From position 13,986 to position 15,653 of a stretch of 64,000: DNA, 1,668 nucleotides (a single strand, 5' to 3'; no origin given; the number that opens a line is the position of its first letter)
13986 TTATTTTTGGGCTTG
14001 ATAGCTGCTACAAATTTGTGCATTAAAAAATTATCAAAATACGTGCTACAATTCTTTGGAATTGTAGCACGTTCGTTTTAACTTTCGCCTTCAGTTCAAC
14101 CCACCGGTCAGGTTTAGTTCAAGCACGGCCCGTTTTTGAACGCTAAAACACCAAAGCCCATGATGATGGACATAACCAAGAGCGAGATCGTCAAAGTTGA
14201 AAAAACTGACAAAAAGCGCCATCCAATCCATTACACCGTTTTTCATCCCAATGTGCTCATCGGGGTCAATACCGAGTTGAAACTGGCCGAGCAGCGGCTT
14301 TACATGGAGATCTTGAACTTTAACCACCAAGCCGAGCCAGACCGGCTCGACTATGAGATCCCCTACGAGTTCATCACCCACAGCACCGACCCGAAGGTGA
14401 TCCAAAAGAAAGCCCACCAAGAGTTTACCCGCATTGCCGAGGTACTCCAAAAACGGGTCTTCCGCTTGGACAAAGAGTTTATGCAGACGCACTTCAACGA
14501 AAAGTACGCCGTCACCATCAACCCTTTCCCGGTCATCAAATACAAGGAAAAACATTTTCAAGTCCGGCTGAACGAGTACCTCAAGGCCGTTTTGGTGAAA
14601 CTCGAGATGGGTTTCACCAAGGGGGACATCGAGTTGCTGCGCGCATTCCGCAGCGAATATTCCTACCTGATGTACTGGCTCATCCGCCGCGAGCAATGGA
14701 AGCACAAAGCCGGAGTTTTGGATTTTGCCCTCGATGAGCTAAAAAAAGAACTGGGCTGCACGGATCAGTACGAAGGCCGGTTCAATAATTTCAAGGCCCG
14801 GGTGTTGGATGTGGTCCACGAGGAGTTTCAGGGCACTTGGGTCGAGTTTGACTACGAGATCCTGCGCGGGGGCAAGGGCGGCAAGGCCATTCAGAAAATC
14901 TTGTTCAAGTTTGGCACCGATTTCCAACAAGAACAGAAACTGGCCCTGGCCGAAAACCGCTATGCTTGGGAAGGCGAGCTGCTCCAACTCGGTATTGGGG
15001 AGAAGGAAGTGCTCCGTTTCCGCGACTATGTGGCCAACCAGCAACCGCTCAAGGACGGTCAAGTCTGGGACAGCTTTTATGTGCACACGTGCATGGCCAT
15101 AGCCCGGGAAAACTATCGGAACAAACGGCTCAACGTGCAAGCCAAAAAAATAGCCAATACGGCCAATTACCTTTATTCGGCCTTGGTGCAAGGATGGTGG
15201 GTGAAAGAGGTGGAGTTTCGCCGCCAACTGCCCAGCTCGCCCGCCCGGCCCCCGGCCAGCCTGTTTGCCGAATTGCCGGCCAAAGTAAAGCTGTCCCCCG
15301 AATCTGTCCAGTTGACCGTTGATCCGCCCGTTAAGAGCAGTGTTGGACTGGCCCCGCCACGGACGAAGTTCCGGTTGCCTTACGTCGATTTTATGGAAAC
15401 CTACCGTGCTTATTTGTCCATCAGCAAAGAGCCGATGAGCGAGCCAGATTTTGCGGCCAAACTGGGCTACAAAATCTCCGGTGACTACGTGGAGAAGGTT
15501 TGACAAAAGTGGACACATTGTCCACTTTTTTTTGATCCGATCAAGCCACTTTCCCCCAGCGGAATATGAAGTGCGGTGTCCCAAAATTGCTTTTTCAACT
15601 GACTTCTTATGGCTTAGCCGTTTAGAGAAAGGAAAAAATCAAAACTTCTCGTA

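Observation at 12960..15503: Iteron-type plasmid origin with Rep_3 initiator: the window belongs to a plasmid, chromid or integrated plasmid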

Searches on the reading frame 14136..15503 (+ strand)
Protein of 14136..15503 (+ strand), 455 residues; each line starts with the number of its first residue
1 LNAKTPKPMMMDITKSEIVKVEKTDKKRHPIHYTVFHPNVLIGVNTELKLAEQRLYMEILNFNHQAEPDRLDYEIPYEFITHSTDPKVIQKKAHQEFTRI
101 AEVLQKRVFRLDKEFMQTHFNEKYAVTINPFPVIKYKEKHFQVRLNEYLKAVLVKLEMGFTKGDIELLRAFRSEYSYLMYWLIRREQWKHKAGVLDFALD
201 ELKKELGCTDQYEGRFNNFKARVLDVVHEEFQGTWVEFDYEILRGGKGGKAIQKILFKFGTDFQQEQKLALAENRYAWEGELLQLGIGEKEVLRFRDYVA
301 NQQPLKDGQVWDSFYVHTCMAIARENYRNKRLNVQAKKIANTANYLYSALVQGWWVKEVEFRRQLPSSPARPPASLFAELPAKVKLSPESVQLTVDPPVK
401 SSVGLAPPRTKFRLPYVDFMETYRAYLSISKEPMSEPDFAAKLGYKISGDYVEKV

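Call 6: search_protein_families(library=pfam, proteins=[window:14136-15503:+], max_evalue=1)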
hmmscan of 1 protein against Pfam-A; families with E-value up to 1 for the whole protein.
window:14136-15503:+ (455 aa): 3 families
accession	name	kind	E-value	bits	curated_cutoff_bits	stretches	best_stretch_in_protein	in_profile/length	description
PF01051.27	Rep3_N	-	5.9e-13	49.8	22.4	1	35-183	2-140/141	Initiator Replication protein, WH1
PF21205.3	Rep3_C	-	2.7e-08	34.4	21.1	1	199-259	2-59/59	Initiator Rep protein, WH2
PF16269.10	DUF4922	-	0.1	13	23.6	1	112-146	68-99/146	Domain of unknown function (DUF4922)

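Call 7: search_protein_families(library=ncbifam, proteins=[window:14136-15503:+], max_evalue=1)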
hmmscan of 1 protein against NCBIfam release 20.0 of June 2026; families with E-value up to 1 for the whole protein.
window:14136-15503:+ (455 aa): 2 families
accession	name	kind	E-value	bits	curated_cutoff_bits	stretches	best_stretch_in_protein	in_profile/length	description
NF038290.1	repM_Acin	exception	3.7e-13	49.5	250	1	36-268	4-231/304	replication initiation protein RepM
NF010305.0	PRK13742.1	equivalog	0.0062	15.9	342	1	141-260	127-243/251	replication initiation protein RepE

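Call 16: find_encoding_contigs(protein=window:14160-15503:+, flank=10000, max_places=6)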
Protein window:14160-15503:+ (447 aa): 3 contigs read that carry it; 3 places shown.
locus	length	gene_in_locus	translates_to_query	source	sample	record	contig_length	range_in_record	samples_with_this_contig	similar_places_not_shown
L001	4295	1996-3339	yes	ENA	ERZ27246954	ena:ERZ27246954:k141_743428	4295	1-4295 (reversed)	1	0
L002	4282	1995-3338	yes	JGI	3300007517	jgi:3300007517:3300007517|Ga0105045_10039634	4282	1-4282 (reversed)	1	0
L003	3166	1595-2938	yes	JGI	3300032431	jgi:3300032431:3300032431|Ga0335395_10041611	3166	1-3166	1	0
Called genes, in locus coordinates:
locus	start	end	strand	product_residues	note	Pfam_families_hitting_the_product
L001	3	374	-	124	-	?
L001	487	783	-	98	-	-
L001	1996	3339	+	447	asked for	PF01051:Rep3_N, PF21205:Rep3_C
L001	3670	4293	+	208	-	?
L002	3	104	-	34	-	?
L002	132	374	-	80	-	-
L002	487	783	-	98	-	-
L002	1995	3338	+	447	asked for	PF01051:Rep3_N, PF21205:Rep3_C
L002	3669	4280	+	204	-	?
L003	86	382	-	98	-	-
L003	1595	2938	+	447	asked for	PF01051:Rep3_N, PF21205:Rep3_C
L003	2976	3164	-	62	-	?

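Call 18: search_dna_similar(query=window:14160-15503:+, collection=plasmids, mode=protein, max_rows=40)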
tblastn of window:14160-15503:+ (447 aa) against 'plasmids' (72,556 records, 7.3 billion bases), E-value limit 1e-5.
Records with a match: 33; places in all: 35; records where one place covers at least 80% of the query: 1.
Best place of each record, by identity: <60% 33.
By first word of the organism name: Hymenobacter 20; Spirosoma 3; Acinetobacter 2; Geobacillus 2; Parageobacillus 2; Pontibacter 1; Chondrinema 1; Tunicatimonas 1; Athalassotoga 1.
By predicted mobility (MOB-suite, as given by PLSDB): non-mobilizable 32; mobilizable 1.
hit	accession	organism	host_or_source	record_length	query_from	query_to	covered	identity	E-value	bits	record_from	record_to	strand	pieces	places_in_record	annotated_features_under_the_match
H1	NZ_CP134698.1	Pontibacter sp. G13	single cell,seawater, biofilm of coral ...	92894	18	447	96%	41.9%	7e-98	328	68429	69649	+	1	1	replication initiation protein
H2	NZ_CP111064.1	Chondrinema litorale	Seaweed,red alga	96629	21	352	74%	34.0%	7e-49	186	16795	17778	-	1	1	replication initiation protein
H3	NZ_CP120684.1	Tunicatimonas pelagia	animal_env,cell culture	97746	25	347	72%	31.8%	1e-39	159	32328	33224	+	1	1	replication initiation protein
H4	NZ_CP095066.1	Hymenobacter volaticus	single cell,air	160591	19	350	74%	26.4%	2e-16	90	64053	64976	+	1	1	replication initiation protein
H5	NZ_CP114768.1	Hymenobacter canadensis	whole organism,lake water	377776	22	352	74%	25.6%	2e-11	74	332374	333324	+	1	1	replication initiation protein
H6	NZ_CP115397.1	Hymenobacter yonginensis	whole organism,freshwater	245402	21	350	74%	25.4%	3e-16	89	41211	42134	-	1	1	replication initiation protein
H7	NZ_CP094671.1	Hymenobacter tibetensis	Single cell,soil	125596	22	350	74%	24.3%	1e-12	78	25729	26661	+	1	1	replication initiation protein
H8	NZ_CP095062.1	Hymenobacter volaticus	single cell,air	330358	2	350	78%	22.8%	5e-13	79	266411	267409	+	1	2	replication initiation protein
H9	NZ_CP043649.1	Hymenobacter sp. NBH84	pure culture,soil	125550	22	350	74%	23.2%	9e-12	75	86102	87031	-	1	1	replication initiation protein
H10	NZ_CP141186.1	Hymenobacter sp. GOD-10R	single cell,Crepidiastrum sonchifolium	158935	27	350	72%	23.5%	1e-11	75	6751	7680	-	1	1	replication initiation protein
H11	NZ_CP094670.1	Hymenobacter tibetensis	Single cell,soil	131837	27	350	72%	23.5%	1e-10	72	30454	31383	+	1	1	replication initiation protein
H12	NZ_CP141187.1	Hymenobacter sp. GOD-10R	single cell,Crepidiastrum sonchifolium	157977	31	344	70%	23.8%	6e-8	63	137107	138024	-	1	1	replication initiation protein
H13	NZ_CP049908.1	Hymenobacter sp. HDW8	single bacterial strain,Siniperca ...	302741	23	284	59%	25.5%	5e-11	73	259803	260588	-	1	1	replication initiation protein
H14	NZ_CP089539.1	Spirosoma oryzicola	Single cell,Surface layer of rice grains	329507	27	261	53%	28.2%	4e-13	79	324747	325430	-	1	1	replication initiation protein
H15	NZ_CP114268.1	Acinetobacter sp. TR3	pufferfish,culture,the gut of pufferfish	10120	27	260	52%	27.4%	4e-6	57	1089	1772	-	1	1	repM: replication initiation protein RepM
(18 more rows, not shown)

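Call 19: find_related_loci(query=window:14160-15503:+, collection=genome_contigs, flank=10000)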
Query window:14160-15503:+ (447 aa) in genome_contigs; peptide patterns used: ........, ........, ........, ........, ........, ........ (x = any residue, [..] = any of these).
25 stretches matched a pattern; 2 encode a relative of the query (tblastn E <= 1e-3); 2 distinct loci.
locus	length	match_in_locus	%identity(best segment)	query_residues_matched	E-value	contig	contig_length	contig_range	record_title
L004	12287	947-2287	97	1-447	0e+0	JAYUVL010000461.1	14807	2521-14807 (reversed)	MAG: Cytophagales bacterium isolate GL124_DN_metabinner_2 GL124_DN_metabinner_2_460, whole genome shotgun sequence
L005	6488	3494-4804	75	15-447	0e+0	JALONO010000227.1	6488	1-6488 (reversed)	MAG: Bernardetiaceae bacterium isolate Prado079 scaffold_30286, whole genome shotgun sequence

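Call 20: find_homologous_proteins(query=window:14160-15503:+)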
Query window:14160-15503:+ (447 aa): 39 proteins with E <= 0.001 among 5573 candidates.
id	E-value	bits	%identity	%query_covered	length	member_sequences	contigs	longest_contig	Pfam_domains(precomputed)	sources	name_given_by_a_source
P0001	1.7e-293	991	97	100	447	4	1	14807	PF01051.28,PF21205.4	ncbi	-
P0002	3.0e-239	812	80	100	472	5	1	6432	PF01051.28,PF21205.4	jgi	jgi:plasmid replication initiation protein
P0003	2.6e-217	740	75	97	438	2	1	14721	PF01051.28,PF21205.4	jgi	jgi:plasmid replication initiation protein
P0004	7.1e-189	646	65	96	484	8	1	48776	PF01051.28,PF21205.4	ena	-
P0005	1.4e-188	645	65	96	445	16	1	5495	PF01051.28,PF21205.4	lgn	-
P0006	7.8e-187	640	65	96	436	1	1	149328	PF01051.28,PF21205.4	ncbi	ncbi:RepB family plasmid replication initiator protein [Rhodoflexus sp.]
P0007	8.6e-180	616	64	97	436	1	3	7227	PF01051.28,PF21205.4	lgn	-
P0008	5.5e-137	475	50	100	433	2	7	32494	PF01051.28,PF21205.4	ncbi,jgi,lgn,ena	jgi:hypothetical protein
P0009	6.7e-134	465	51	97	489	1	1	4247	PF01051.28,PF21205.4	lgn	-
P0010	2.9e-123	430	47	96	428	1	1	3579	PF01051.28,PF21205.4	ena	-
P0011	5.1e-115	403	46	96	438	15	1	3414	PF01051.28,PF21205.4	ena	-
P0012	2.3e-113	397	44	96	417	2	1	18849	PF01051.28,PF21205.4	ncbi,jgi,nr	ncbi:MAG: RepB family plasmid replication initiator protein [Bacteroidetes bacterium]|nr:MAG: RepB f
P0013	6.3e-113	396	45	96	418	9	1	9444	PF01051.28,PF21205.4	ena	-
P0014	1.2e-112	395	43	97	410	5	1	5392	PF01051.28,PF21205.4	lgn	-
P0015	2.2e-111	391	44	96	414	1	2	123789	PF01051.28,PF21205.4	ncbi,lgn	ncbi:MAG: replication initiation protein [Bacteroidota bacterium]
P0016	3.2e-111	390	44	96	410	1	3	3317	PF01051.28,PF21205.4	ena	-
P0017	5.7e-111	390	44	97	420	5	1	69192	PF01051.28,PF21205.4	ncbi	ncbi:MAG: replication initiation protein [Bacteroidia bacterium]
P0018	1.0e-109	385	43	96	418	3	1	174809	PF01051.28,PF21205.4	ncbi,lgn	ncbi:MAG: replication initiation protein [Bacteroidota bacterium]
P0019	2.2e-108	381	43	96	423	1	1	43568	PF01051.28,PF21205.4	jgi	-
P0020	6.0e-108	380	42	97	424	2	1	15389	PF01051.28,PF21205.4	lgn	-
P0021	2.0e-104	368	44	96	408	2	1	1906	PF01051.28,PF21205.4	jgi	-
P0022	3.3e-99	351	50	71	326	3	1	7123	PF01051.28,PF21205.4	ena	-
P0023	1.5e-98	349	43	96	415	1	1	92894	PF01051.28,PF21205.4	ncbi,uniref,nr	ncbi:replication initiation protein [Pontibacter sp. G13]|uniref:replication initiation protein n=1 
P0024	4.4e-97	344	42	96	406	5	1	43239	PF01051.28,PF21205.4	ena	-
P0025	3.3e-96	341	41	96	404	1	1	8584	PF01051.28,PF21205.4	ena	-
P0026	1.5e-94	335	41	96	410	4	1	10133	PF01051.28,PF21205.4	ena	-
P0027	1.9e-94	335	41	96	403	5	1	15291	PF01051.28,PF21205.4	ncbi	ncbi:MAG: replication initiation protein [Bacteroidota bacterium]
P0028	7.9e-94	333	39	97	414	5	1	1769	PF01051.28,PF21205.4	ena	-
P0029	1.2e-93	332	42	96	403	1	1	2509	PF01051.28,PF21205.4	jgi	-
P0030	2.8e-93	331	40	98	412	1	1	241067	PF01051.28,PF21205.4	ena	-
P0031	4.2e-93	331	41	96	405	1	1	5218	PF01051.28,PF21205.4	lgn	-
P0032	9.8e-91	323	38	97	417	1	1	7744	PF01051.28,PF21205.4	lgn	-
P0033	3.2e-89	318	37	97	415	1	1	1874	PF01051.28,PF21205.4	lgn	-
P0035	2.0e-54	203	37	72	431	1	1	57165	PF21205.4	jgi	-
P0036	4.8e-53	199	33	79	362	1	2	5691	PF01051.28,PF21205.4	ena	-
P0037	2.0e-49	187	34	75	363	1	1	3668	PF21205.4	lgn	-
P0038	1.1e-48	184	34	75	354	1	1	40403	PF21205.4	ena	-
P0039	5.4e-34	136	41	45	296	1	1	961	PF21205.4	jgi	jgi:plasmid replication initiation protein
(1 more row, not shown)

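Call 21: find_encoding_contigs(protein=P0006, flank=10000, max_places=2)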
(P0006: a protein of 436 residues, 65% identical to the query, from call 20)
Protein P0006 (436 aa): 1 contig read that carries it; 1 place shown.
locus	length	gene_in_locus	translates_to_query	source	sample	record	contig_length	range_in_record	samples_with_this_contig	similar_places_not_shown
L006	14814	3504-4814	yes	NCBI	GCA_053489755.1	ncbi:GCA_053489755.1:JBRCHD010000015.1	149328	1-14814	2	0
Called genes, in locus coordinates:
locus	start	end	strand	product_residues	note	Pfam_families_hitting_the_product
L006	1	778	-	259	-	PF00512:HisKA, PF02518:HATPase_c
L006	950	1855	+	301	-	PF00749:tRNA-synt_1c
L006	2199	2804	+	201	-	PF04264:YceI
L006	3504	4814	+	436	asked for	PF01051:Rep3_N, PF21205:Rep3_C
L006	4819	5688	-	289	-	PF28045:HAEPLYID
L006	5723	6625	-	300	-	-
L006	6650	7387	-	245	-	PF00142:Fer4_NifH (faint), PF01656:CbiA, PF02374:ArsA_ATPase, PF06564:CBP_BcsQ, PF09140:MipZ, PF10609:ParA, PF13614:AAA_31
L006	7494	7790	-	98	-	-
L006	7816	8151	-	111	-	-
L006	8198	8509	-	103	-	-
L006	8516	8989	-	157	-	-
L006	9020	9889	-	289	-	-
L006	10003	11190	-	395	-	PF07228:SpoIIE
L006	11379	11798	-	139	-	-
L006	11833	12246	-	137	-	PF11964:SpoIIAA-like (weak)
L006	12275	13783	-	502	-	PF08446:PAS_2, PF01590:GAF, PF00360:PHY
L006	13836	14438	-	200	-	PF01126:Heme_oxygenase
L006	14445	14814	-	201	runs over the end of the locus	-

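Call 22: find_encoding_contigs(protein=P0004, flank=10000, max_places=2)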
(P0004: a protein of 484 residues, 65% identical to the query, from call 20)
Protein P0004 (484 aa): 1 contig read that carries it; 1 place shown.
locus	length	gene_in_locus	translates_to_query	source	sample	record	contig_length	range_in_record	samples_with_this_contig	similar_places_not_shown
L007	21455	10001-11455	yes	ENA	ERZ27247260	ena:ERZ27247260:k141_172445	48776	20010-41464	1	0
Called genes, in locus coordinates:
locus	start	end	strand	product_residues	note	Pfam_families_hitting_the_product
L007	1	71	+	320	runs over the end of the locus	PF01936:NYN, PF00313:CSD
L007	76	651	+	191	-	PF13580:SIS_2, PF01380:SIS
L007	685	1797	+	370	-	PF01370:Epimerase, PF04321:RmlD_sub_bind, PF16363:GDP_Man_Dehyd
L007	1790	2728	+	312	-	PF01370:Epimerase, PF04321:RmlD_sub_bind (weak), PF16363:GDP_Man_Dehyd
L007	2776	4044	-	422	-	PF03721:UDPG_MGDP_dh_N, PF00984:UDPG_MGDP_dh, PF03720:UDPG_MGDP_dh_C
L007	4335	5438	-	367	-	PF01041:DegT_DnrJ_EryC1, PF01053:Cys_Met_Meta_PP (weak)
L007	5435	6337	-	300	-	PF13480:Acetyltransf_6 (weak)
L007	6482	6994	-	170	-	-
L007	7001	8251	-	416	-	PF12704:MacB_PCD, PF02687:FtsX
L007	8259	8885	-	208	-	PF00005:ABC_tran, PF13304:AAA_21 (faint)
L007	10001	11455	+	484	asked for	PF01051:Rep3_N, PF21205:Rep3_C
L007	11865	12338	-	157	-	PF28045:HAEPLYID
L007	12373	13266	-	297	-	-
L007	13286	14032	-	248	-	PF00142:Fer4_NifH (weak), PF01656:CbiA, PF02374:ArsA_ATPase, PF06564:CBP_BcsQ, PF09140:MipZ, PF10609:ParA, PF13614:AAA_31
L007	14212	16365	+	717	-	PF20256:MoCoBD_2, PF02738:MoCoBD_1, PF20256:MoCoBD_2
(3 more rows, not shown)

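Call 23: find_encoding_contigs(protein=P0003, flank=10000, max_places=2)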
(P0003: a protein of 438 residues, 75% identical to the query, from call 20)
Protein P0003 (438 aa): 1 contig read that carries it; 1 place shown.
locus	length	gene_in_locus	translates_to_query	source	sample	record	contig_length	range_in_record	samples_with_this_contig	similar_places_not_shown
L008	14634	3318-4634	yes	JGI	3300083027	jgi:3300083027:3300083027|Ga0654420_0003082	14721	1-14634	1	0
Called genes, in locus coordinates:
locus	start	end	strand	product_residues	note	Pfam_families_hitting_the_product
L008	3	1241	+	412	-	?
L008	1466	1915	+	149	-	-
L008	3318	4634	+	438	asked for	PF01051:Rep3_N, PF21205:Rep3_C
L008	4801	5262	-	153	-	-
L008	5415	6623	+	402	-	PF10009:DUF2252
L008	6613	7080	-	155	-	-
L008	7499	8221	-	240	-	PF00383:dCMP_cyt_deam_1, PF14439:Bd3614-deam (weak)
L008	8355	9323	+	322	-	PF12895:ANAPC3 (faint), PF13428:TPR_14 (faint), PF25063:ARM_TT21_C (faint), PF13432:TPR_16 (weak), PF14559:TPR_19, PF00515:TPR_1, PF07719:TPR_2, PF13181:TPR_8, +9 more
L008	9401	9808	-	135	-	PF00011:HSP20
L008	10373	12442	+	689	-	PF23500:DUF7133 (faint), PF00127:Copper-bind, PF06525:SoxE (weak), PF13473:Cupredoxin_1 (faint)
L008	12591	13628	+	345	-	PF04773:FecR, PF16344:FecR_C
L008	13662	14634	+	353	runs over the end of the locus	?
